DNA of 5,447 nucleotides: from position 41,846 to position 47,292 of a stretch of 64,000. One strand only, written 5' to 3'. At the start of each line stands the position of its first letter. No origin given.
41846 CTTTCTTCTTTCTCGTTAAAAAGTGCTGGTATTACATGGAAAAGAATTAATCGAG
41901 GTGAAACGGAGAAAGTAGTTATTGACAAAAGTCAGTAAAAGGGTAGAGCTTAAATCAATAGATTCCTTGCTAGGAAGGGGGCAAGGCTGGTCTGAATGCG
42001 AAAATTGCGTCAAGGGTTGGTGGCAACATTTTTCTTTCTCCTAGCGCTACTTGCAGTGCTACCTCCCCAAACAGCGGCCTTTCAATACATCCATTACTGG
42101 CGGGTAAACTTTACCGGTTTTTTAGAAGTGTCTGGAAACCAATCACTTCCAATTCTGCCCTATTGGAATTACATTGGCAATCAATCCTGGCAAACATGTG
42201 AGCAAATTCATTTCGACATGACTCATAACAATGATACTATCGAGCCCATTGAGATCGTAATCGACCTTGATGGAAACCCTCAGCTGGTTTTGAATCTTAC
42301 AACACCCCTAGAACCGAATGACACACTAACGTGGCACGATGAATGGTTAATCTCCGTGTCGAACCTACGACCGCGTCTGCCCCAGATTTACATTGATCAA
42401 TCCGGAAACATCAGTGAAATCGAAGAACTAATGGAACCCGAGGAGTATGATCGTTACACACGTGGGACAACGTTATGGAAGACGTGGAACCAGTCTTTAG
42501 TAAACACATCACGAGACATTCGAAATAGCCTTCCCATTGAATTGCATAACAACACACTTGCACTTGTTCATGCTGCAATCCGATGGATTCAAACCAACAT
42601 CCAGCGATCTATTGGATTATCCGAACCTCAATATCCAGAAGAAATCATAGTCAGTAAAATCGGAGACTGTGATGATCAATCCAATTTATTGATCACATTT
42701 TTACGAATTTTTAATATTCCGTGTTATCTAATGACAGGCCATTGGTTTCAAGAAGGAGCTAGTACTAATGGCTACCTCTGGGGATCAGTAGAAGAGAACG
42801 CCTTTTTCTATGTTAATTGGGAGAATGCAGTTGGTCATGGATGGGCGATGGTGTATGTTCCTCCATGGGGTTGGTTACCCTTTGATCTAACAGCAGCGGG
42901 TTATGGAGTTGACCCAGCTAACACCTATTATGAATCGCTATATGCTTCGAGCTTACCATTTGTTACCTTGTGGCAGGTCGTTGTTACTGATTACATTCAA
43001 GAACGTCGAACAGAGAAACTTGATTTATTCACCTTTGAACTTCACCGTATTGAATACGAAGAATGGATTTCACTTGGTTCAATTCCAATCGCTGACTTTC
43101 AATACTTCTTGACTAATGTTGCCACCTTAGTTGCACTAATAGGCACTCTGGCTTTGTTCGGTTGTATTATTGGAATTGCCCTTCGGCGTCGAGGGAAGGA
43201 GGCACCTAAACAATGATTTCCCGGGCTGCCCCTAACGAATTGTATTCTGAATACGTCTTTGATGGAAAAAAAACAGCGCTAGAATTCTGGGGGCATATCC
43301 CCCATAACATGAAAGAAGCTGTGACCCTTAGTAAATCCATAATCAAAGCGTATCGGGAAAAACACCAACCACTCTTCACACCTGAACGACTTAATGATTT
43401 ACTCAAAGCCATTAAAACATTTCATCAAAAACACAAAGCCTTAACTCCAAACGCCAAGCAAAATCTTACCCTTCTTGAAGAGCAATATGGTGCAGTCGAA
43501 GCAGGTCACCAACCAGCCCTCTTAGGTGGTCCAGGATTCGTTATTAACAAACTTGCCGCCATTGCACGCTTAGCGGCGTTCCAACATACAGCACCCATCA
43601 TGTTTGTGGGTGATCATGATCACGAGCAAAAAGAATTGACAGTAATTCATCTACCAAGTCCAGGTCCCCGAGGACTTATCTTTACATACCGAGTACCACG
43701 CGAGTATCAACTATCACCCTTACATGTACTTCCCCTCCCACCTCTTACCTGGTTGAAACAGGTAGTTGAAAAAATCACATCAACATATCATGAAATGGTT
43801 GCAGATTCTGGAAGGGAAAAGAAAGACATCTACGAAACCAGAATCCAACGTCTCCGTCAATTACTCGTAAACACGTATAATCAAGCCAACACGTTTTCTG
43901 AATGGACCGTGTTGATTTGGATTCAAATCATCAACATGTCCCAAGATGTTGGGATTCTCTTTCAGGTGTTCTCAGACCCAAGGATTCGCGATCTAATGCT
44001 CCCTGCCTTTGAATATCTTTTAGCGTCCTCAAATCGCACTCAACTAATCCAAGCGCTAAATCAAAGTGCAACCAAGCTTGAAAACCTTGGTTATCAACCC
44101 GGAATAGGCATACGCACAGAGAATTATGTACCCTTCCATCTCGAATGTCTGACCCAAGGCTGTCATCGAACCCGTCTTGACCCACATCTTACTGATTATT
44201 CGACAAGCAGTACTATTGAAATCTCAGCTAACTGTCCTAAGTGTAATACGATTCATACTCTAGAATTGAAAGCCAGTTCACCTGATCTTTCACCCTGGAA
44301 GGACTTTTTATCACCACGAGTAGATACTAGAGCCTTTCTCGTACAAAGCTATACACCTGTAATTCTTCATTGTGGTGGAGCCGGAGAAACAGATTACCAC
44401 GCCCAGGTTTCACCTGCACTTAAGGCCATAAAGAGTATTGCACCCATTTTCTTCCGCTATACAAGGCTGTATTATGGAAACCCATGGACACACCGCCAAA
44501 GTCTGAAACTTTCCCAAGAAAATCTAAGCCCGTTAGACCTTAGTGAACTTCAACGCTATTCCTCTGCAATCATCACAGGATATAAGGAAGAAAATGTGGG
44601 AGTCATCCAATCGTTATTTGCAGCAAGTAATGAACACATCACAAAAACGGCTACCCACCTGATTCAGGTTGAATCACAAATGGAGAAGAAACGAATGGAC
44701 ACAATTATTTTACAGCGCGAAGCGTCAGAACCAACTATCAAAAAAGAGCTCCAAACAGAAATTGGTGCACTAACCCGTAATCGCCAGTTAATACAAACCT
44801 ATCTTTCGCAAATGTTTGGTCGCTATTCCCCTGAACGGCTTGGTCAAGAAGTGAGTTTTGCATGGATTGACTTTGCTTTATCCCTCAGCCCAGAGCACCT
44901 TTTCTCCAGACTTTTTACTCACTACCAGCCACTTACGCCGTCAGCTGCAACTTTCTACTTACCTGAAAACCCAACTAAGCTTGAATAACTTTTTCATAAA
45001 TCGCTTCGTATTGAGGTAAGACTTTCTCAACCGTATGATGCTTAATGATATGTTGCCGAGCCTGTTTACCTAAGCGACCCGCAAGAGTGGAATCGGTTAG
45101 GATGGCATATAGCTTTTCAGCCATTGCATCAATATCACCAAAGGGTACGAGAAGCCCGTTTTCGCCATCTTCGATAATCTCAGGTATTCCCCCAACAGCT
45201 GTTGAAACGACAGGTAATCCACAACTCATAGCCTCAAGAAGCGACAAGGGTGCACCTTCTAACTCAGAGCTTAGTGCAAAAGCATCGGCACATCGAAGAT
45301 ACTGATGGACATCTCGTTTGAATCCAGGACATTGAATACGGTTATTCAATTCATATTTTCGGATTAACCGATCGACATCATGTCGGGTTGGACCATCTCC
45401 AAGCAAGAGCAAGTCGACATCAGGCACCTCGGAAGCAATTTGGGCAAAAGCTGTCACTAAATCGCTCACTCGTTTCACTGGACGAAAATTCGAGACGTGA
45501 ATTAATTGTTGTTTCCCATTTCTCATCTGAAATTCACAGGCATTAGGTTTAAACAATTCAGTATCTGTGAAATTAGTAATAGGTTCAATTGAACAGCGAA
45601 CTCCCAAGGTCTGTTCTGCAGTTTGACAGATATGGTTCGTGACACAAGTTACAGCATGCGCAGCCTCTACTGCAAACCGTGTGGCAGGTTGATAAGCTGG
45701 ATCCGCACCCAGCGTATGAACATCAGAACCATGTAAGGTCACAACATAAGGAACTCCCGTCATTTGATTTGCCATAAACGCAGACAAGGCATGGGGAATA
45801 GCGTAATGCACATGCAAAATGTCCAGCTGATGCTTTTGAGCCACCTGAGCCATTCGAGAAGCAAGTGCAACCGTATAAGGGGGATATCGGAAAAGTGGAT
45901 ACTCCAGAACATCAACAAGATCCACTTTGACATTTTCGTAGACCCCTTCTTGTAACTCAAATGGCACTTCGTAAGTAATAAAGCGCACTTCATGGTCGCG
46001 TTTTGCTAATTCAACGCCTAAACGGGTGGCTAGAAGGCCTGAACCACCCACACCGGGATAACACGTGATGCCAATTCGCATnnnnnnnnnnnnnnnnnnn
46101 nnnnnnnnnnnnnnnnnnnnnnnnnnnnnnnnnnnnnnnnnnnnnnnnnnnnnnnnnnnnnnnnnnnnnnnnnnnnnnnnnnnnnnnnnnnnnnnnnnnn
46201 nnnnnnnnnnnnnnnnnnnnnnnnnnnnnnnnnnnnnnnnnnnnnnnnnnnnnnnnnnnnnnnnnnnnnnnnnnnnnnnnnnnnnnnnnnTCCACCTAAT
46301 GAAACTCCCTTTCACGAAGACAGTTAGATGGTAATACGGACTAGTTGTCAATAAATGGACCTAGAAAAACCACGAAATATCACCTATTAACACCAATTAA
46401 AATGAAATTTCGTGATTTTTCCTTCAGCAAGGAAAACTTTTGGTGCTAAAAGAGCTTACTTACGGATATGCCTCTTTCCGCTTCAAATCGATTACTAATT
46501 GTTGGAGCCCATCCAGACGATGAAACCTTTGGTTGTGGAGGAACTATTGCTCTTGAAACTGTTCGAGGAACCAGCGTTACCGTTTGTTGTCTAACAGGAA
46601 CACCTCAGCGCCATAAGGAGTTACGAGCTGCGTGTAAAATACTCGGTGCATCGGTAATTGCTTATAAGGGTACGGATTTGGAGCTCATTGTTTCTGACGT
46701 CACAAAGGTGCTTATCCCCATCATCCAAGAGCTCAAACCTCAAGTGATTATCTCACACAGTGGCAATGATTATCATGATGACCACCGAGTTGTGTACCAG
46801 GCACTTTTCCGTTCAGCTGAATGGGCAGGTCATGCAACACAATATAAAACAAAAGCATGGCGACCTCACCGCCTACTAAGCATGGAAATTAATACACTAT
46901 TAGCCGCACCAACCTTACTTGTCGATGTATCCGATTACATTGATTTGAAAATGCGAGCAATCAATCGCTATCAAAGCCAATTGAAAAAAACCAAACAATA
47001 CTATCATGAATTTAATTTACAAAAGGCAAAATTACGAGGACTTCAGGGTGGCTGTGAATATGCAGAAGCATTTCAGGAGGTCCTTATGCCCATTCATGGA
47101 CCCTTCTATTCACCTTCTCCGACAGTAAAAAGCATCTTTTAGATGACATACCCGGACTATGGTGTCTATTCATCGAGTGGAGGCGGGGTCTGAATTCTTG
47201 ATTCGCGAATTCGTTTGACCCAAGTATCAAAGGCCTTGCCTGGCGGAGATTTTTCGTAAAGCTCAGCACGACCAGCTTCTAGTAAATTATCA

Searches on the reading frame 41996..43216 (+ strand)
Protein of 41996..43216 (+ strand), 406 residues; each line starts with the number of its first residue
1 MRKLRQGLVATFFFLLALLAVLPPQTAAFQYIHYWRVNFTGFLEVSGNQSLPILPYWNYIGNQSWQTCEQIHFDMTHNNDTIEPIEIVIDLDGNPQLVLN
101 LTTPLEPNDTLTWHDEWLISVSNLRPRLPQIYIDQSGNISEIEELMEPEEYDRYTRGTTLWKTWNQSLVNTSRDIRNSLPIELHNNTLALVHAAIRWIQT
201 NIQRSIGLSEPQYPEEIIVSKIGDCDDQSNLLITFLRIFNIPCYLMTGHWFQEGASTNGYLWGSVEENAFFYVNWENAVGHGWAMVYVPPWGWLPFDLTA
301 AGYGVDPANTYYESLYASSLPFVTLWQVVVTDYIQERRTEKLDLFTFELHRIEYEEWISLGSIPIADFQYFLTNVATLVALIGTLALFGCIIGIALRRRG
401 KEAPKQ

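Call 47: search_protein_families(library=pfam, proteins=[window:41996-43216:+], max_evalue=0.001)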
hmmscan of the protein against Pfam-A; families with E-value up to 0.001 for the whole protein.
window:41996-43216:+ (406 aa): 1 family
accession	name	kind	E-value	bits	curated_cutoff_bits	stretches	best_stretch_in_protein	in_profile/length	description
PF01841.26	Transglut_core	-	9.4e-11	42.4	23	1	186-297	13-107/108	Transglutaminase-like superfamily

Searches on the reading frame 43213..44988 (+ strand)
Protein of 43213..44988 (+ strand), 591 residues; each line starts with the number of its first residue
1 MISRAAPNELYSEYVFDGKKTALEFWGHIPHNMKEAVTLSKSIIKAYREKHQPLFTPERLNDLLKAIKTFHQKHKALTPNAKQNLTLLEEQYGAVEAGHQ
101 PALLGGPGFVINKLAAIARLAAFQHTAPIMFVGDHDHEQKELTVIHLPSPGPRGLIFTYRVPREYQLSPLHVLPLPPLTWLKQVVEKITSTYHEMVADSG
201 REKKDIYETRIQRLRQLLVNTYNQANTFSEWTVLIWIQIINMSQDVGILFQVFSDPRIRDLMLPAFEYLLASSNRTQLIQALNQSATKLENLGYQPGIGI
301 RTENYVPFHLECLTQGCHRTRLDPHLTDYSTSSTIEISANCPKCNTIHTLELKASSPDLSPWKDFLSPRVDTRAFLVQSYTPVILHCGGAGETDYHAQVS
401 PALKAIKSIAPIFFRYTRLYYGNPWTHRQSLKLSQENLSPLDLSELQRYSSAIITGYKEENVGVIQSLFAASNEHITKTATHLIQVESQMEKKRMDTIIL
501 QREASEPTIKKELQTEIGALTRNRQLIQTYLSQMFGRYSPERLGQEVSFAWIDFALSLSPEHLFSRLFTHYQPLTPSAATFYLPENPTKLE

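Call 47: search_protein_families(library=pfam, proteins=[window:43213-44988:+], max_evalue=0.001)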
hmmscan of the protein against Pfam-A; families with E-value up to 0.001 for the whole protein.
window:43213-44988:+ (591 aa): 1 family
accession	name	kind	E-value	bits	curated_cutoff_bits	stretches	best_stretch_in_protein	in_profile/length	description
PF10079.15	Rossmann-like_BshC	-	1.5e-16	61.2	27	1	46-412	45-375/380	Bacillithiol biosynthesis BshC, N-terminal Rossmann-like domain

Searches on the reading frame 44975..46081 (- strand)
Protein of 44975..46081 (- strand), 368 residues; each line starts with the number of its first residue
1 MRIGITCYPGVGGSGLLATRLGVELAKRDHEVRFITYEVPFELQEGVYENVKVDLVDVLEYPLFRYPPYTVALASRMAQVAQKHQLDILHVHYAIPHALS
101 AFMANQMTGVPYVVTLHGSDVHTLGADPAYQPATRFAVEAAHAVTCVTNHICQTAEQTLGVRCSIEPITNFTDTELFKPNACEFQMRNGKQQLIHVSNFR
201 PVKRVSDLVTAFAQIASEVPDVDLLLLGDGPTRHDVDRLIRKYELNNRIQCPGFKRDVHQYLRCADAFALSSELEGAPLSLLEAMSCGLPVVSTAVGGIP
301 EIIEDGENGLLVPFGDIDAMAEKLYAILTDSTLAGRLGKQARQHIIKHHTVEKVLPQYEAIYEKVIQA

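Call 47: search_protein_families(library=pfam, proteins=[window:44975-46081:-], max_evalue=0.001)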
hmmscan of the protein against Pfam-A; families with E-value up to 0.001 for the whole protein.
window:44975-46081:- (368 aa): 7 families
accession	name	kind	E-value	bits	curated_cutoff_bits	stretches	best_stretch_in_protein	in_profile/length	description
PF00534.26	Glycos_transf_1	-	7.2e-41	140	26.4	1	187-343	12-171/172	Glycosyl transferases group 1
PF13692.12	Glyco_trans_1_4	-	4.1e-36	124.8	27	1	191-330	2-142/142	Glycosyl transferases group 1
PF13439.12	Glyco_transf_4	-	3.5e-25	89.4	28.5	1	11-175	1-169/170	Glycosyltransferase Family 4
PF13579.12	Glyco_trans_4_4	-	3.1e-19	70.3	29.7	1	12-162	1-148/158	Glycosyl transferase 4-like domain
PF13477.12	Glyco_trans_4_2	-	1.6e-12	48.3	23.4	1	23-147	18-138/139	Glycosyl transferase 4-like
PF13524.12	Glyco_trans_1_2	-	1.1e-09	38.9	25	1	279-358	65-142/144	Glycosyl transferase-like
PF20706.3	GT4-conflict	-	0.00014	21.5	26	1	187-348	194-375/385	Family 4 Glycosyltransferase in conflict systems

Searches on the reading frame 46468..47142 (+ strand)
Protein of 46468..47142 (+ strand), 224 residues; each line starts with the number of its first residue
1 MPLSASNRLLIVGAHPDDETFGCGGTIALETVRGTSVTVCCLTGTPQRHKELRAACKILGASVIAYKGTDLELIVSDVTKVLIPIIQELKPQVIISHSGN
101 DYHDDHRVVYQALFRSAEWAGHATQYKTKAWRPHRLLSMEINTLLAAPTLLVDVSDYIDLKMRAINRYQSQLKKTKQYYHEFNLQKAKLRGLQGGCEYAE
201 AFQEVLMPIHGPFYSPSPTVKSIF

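Call 47: search_protein_families(library=pfam, proteins=[window:46468-47142:+], max_evalue=0.001)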
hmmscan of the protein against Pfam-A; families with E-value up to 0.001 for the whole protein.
window:46468-47142:+ (224 aa): 1 family
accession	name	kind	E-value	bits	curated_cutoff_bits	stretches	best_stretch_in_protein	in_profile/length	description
PF02585.22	PIG-L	-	1.7e-20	74.2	28.2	1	10-113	1-125/129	GlcNAc-PI de-N-acetylase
